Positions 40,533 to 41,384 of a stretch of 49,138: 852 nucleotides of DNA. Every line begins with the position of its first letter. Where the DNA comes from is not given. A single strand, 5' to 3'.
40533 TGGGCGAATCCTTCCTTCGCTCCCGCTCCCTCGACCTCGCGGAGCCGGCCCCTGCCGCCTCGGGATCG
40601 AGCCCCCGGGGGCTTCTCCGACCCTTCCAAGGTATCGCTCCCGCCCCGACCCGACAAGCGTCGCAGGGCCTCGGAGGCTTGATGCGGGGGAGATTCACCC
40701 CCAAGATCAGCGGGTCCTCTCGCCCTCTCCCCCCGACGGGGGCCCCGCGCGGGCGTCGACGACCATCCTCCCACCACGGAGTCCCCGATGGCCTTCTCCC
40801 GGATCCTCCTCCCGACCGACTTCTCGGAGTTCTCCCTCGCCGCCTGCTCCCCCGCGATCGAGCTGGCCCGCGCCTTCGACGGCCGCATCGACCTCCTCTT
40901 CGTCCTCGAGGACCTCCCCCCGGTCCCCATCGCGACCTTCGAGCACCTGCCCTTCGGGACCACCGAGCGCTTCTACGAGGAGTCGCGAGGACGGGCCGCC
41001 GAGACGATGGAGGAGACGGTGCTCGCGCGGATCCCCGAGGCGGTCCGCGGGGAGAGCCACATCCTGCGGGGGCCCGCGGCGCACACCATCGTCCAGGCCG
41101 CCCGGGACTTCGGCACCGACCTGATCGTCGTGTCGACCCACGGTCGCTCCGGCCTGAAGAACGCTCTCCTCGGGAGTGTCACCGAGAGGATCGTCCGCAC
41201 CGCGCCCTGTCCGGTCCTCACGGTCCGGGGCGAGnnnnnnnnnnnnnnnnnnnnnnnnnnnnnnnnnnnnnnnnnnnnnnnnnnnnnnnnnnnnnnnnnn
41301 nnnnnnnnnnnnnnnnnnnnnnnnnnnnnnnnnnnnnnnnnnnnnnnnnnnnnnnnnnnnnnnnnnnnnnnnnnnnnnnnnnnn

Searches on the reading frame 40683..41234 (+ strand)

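Call 56: search_protein_families(library=pfam, max_evalue=0.0001, proteins=[window:40683-41234:+])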
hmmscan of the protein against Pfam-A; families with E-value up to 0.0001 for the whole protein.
window:40683-41234:+ (184 aa): 1 family
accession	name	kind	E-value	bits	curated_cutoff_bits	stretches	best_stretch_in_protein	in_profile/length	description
PF00582.32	Usp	-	7.7e-30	104.7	24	1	38-182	2-141/141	Universal stress protein family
